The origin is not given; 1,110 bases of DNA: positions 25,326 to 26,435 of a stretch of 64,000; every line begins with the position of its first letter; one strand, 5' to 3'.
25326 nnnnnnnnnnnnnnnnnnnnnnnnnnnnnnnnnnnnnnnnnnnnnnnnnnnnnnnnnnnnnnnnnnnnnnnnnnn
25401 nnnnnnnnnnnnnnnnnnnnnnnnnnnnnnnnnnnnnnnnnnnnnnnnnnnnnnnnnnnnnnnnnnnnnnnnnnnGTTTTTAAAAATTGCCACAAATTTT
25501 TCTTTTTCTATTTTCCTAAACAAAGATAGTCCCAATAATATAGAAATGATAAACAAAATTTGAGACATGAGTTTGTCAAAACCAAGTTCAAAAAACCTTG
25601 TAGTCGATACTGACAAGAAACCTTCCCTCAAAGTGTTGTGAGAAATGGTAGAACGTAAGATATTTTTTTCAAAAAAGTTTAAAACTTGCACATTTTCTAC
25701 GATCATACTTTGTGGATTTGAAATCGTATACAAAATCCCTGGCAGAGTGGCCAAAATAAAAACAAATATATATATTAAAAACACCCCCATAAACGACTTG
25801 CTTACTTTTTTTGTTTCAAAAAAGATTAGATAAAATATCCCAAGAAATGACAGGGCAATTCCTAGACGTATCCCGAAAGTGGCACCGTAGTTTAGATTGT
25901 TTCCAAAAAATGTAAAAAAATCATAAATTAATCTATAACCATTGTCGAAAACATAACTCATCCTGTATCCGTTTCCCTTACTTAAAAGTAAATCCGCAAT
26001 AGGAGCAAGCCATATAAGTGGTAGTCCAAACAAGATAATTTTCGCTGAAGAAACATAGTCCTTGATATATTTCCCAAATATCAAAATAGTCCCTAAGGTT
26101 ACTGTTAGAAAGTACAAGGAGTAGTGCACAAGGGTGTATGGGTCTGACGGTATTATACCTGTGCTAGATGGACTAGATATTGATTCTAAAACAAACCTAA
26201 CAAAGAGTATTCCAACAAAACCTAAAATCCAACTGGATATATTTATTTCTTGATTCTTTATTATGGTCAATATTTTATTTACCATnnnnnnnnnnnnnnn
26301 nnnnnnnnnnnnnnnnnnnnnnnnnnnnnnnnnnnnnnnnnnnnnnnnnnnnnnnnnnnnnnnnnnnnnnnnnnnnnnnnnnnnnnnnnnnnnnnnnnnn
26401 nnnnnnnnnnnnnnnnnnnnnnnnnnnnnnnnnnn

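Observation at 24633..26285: A 550-aa fusion of an unknown polytopic membrane domain to a UbiA-family prenyltransferase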

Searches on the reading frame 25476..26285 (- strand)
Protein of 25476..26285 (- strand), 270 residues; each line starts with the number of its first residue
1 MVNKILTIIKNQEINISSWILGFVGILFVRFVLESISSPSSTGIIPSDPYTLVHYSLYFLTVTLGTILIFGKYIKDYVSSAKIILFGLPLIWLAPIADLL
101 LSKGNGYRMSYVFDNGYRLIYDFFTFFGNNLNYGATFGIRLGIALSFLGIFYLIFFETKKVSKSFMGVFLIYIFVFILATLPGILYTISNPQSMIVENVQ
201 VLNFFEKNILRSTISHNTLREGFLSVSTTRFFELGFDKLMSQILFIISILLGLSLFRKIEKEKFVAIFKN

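Call 3: search_protein_families(library=pfam, proteins=[window:25476-26285:-], max_evalue=1)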
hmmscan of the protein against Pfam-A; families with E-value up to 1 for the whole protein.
window:25476-26285:- (270 aa): 1 family
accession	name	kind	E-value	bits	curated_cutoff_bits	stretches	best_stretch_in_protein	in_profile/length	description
PF24364.1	DUF7520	-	0.4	11.2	27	0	20-72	17-70/78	Family of unknown function (DUF7520)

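Call 4: search_protein_families(library=ncbifam, proteins=[window:25476-26285:-], max_evalue=1)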
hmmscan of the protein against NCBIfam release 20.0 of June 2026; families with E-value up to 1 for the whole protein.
window:25476-26285:- (270 aa): 0 families

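Call 12: search_solved_structures(query=A2, max_evalue=10)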
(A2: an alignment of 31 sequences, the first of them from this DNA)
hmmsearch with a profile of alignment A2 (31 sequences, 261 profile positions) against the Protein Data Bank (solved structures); distinct sequences matched with E-value up to 10: 0.

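Call 20: search_protein_representatives(alignment_id=A2)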
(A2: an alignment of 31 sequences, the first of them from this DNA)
Query: 31 sequences, 261 profile positions. Proteins with E-value up to 0.001 (for the whole library): 1333; up to 1e-10: 1071; up to 1e-30: 392. The best 150 are listed.
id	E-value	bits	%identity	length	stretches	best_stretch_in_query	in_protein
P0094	1.3e-98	345.6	-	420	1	2-260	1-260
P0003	2.8e-98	344.5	-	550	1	1-261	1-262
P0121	2.9e-86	305.2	-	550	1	1-261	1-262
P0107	3.3e-81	288.6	-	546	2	1-259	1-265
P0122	1.8e-79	282.9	-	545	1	1-260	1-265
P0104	4.1e-76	271.9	-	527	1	2-260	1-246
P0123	4.5e-76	271.8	-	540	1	1-258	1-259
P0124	7.1e-75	267.9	-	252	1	1-250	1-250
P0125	2.1e-74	266.3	-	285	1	2-261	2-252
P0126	4.2e-72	258.8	-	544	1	1-260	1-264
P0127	7.2e-72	258.0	-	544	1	1-260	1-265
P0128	1.5e-71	257.0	-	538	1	2-261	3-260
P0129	1.6e-71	256.9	-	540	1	3-260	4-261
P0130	1.7e-71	256.7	-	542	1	1-259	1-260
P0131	5.8e-70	251.8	-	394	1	1-260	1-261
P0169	1.6e-59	217.6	-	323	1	1-259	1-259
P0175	3.6e-57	209.8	-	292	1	3-254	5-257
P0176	8.1e-57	208.7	-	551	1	1-260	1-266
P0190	4.2e-53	196.5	-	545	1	1-260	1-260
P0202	1.8e-49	184.6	-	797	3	2-195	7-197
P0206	7.5e-49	182.5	-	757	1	3-203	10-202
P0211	2.0e-47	177.9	-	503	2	4-194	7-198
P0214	1.7e-45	171.6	-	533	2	2-260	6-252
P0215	1.9e-45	171.4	-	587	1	2-259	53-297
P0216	2.3e-45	171.1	-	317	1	2-260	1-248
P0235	8.2e-43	162.8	-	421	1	2-222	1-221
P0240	3.5e-42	160.7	-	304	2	2-193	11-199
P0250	4.1e-41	157.2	-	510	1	3-191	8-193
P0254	6.8e-41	156.5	-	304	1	3-257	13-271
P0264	3.7e-40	154.0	-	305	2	3-193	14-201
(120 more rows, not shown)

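Call 23: search_protein_families(library=pfam, proteins=[P0202, P0206, P0124, P0125, P0175, P0254, P0240, P0264, P0215, P0211], max_evalue=0.001)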
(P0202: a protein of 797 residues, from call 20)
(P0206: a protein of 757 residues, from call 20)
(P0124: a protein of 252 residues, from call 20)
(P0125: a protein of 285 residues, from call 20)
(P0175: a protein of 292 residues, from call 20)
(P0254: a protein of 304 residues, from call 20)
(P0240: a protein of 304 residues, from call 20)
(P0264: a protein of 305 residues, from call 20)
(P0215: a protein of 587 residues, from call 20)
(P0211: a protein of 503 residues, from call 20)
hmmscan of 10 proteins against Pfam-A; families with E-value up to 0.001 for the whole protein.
P0202 (797 aa): 3 families
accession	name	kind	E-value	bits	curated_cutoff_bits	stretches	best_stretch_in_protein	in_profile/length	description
PF01040.23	UbiA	-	6.8e-30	104.6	34.2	1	258-483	10-236/250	UbiA prenyltransferase family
PF07143.17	CrtC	-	7.4e-19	69.5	22.5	2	591-667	92-168/168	CrtC N-terminal lipocalin domain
PF17186.10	Lipocalin_9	-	5.1e-08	33.6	26.2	1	673-788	4-123/131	Lipocalin-like domain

P0206 (757 aa): 24 families
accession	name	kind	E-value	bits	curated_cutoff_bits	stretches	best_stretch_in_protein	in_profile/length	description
PF13424.12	TPR_12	-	1e-32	112.6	30.1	4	601-665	3-75/77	Tetratricopeptide repeat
PF07719.23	TPR_2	-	7.9e-31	104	27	3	567-600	1-34/34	Tetratricopeptide repeat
PF13181.12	TPR_8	-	4.7e-28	95.4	25.7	1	567-600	1-34/34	Tetratricopeptide repeat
PF13432.12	TPR_16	-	7.7e-28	97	32.7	2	537-600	1-64/65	Tetratricopeptide repeat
PF01040.23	UbiA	-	1.5e-27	96.9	34.2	1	252-480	7-235/250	UbiA prenyltransferase family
PF00515.34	TPR_1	-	1.1e-26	91.9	27.8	1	567-600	1-34/34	Tetratricopeptide repeat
PF14559.12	TPR_19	-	2.4e-26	92.3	25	3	544-602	2-60/68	Tetratricopeptide repeat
PF13414.12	TPR_11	-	7.6e-25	86.8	26.8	3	540-581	1-42/42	TPR repeat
PF13428.12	TPR_14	-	7.4e-23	79.2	23.5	1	535-574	3-42/44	Tetratricopeptide repeat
PF13431.12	TPR_17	-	5.7e-19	67.2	24.4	1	555-587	1-33/34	Tetratricopeptide repeat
PF13174.12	TPR_6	-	7.1e-15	55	26.3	0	568-595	1-28/33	Tetratricopeptide repeat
PF13374.12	TPR_10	-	2.5e-12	46.8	27.5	0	640-664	7-31/42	Tetratricopeptide repeat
PF13176.12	TPR_7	-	1.2e-11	44.2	27.9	0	639-666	3-30/36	Tetratricopeptide repeat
PF12895.13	ANAPC3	-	1.8e-11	44.6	27.2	1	615-688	3-75/82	Anaphase-promoting complex, cyclosome, subunit 3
PF23914.1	TPR_CcmH_CycH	-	1e-10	42.1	42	1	583-701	32-153/158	Cytochrome c-type biogenesis protein H TPR domain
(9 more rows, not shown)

P0124 (252 aa): 0 families

P0125 (285 aa): 0 families

P0175 (292 aa): 0 families

P0254 (304 aa): 0 families

P0240 (304 aa): 0 families

P0264 (305 aa): 0 families

P0215 (587 aa): 1 family
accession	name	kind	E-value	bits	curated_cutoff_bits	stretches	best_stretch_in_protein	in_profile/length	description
PF01040.23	UbiA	-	6.8e-25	88.2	34.2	1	341-557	18-235/250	UbiA prenyltransferase family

P0211 (503 aa): 1 family
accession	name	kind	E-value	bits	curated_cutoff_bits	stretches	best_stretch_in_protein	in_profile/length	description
PF01040.23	UbiA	-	4.6e-26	92.1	34.2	1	252-485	6-242/250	UbiA prenyltransferase family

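Call 30: predict_structure(alignment_id=A2)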
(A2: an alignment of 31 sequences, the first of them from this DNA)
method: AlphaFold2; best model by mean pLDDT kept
length: 262 residues; sequences in the alignment: 31
mean_pLDDT: 89.9   pTM: 0.89
mean pLDDT of the five models: 89.9, 87.4, 87.4, 87.3, 87.1
residues with pLDDT >= 90: 173; 70-90: 68; 50-70: 19; < 50: 2
segments of 3 or more residues with pLDDT < 50: none
pLDDT, mean of each block of 10 residues (from residue 1): 91 96 96 83 66 94 99 97 97 94 88 89 92 89 97 97 98 98 93 74 89 74 65 88 97 97 87
secondary structure, 60 per line:
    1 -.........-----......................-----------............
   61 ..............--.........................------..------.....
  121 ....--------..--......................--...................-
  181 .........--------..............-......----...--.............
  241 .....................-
elements in order: H2-10 H16-37 H49-74 H77-101 H116-124 H137-158 H161-179 H181-189 H198-211 H213-218 H228-261

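Call 33: find_encoding_contigs(protein=P0202, flank=8000, max_places=3)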
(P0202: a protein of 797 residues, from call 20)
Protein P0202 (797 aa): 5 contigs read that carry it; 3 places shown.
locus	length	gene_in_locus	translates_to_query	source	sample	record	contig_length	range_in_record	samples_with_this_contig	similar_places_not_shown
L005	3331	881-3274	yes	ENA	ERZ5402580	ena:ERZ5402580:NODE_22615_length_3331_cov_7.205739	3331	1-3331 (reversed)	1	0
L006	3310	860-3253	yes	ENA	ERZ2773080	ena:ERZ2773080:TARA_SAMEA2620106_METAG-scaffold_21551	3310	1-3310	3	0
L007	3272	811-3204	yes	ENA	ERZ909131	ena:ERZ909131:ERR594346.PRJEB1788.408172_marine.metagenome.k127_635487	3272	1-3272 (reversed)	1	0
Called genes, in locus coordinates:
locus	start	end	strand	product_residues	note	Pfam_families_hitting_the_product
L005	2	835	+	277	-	?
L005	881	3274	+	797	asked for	PF01040:UbiA, PF07143:AttH, PF17186:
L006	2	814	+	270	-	?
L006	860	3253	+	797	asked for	PF01040:UbiA, PF07143:AttH, PF17186:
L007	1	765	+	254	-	?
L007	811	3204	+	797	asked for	PF01040:UbiA, PF07143:AttH, PF17186:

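Call 42: fold_search(model_id=the predicted structure, library=pdb)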
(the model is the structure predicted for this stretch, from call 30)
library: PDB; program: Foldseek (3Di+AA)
matches with E <= 10: 86; with E <= 0.001: 0
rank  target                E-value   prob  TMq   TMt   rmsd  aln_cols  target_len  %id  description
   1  8yuu_R                1.0e+00  0.09  0.18  0.16  20.3       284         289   13  Cryo-EM structure of the histamine-bound H3R-Gi complex (released 2024-06-05)
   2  7qba_D                1.4e+00  0.13  0.23  0.22  14.1       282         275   15  CryoEM structure of the ABC transporter NosDFY complexed with nitrous oxide reductase NosZ (released 2022-08-03)
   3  6xjh_A                1.5e+00  0.11  0.22  0.23  13.3       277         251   14  PmtCD ABC exporter without the basket domain at C2 symmetry (released 2020-10-14)
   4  7dty_R                1.6e+00  0.07  0.17  0.14  20.2       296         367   13  Structural basis of ligand selectivity conferred by the human glucose-dependent insulinotropic polypeptide receptor (released 2021-08-04)
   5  9q1y_A                2.0e+00  0.08  0.19  0.20  15.4       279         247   19  Nucleotide-free structure of PmtCD in detergent LMNG (released 2025-11-26)
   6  6gs4_A                2.0e+00  0.06  0.20  0.14  18.9       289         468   11  Crystal structure of peptide transporter DtpA-nanobody in complex with valganciclovir (released 2019-01-30)
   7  7qba_E                2.2e+00  0.09  0.22  0.22  16.1       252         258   15  CryoEM structure of the ABC transporter NosDFY complexed with nitrous oxide reductase NosZ (released 2022-08-03)
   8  6ffc_A                2.5e+00  0.08  0.22  0.13  14.4       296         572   11  Structure of an inhibitor-bound ABC transporter (released 2018-04-11)
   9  3o1h_A                2.7e+00  0.04  0.15  0.14  31.7       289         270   12  Crystal Structure of the TorS sensor domain - TorT complex in the presence of TMAO (released 2011-12-21)
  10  8s3e_A                2.8e+00  0.07  0.21  0.09  15.2       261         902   15  Structure of rabbit Slo1 in complex with gamma1/LRRC26 (released 2024-04-10)
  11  9j0f_R                3.0e+00  0.05  0.14  0.13  15.7       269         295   11  NADH bound purinergic receptor P2Y14 in complex with Gi (released 2025-06-04)
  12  5nj3_A                3.1e+00  0.08  0.24  0.15  13.4       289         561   12  Structure of an ABC transporter: complete structure (released 2017-06-07)
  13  6z0c_B                3.3e+00  0.04  0.13  0.16  22.4       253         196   11  Structure of in silico modelled artificial Maquette-3 protein (released 2021-03-17)
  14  3ezu                  3.4e+00  0.06  0.16  0.13  18.5       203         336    8  Crystal structure of multidomain protein of unknown function with GGDEF-domain (NP_951600.1) from GEOBACTER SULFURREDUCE (released 2008-11-18)
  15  5sv0_B                4.1e+00  0.04  0.13  0.15  23.0       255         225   11  Structure of the ExbB/ExbD complex from E. coli at pH 7.0 (released 2016-09-28)
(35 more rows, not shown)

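Call 44: find_encoding_contigs(protein=P0211, flank=8000, max_places=2)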
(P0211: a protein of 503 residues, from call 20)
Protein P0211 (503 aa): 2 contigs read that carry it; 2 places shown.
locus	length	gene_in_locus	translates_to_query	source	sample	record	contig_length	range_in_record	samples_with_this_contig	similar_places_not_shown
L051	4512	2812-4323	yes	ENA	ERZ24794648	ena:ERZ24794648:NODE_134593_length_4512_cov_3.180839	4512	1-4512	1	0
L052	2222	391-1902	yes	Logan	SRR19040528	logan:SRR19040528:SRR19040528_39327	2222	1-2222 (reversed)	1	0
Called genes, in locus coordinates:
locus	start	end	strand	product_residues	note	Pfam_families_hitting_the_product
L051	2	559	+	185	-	?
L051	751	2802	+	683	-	-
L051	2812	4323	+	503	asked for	PF01040:UbiA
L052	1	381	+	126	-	?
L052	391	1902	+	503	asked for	PF01040:UbiA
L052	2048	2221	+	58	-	?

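Call 60: search_protein_families(library=pfam, alignment_id=A2, max_evalue=1)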
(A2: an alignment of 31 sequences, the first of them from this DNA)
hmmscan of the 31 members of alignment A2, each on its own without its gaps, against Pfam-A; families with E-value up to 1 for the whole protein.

A. member 1, seq(262 aa): 2 families
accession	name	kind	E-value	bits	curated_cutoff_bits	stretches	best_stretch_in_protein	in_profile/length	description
PF05421.16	DUF751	-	0.14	13.3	27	1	52-78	5-31/60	Protein of unknown function (DUF751)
PF24364.1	DUF7520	-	0.36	11.3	27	0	20-72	17-70/78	Family of unknown function (DUF7520)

B. families by the number of members that match (of 31 scanned): 18 families
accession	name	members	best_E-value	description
PF24364.1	DUF7520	3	0.038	Family of unknown function (DUF7520)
PF13567.11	DUF4131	2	0.067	Domain of unknown function (DUF4131)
PF07916.16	TraG_N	1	0.01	TraG-like protein, N-terminal region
PF08229.16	SHR3_chaperone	1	0.014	ER membrane protein SH3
PF02656.20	DUF202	1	0.068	Domain of unknown function (DUF202)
PF03186.18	CobD_Cbib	1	0.077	CobD/Cbib protein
PF13726.12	Na_H_antiport_2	1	0.1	Na+-H+ antiporter family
PF09813.14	Coa3_cc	1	0.11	Cytochrome c oxidase assembly factor 3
PF03661.18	TMEM33_Pom33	1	0.13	Transmembrane protein 33/Nucleoporin POM33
PF05421.16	DUF751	1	0.14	Protein of unknown function (DUF751)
PF17958.7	EF-hand_13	1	0.16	EF-hand domain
PF09233.17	Endonuc-EcoRV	1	0.16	Restriction endonuclease EcoRV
PF15055.12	DMAC1_Dmo2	1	0.17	DMAC1/Dmo2-like domain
PF02671.26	PAH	1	0.19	Paired amphipathic helix repeat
PF05545.16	FixQ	1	0.26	Cbb3-type cytochrome oxidase component FixQ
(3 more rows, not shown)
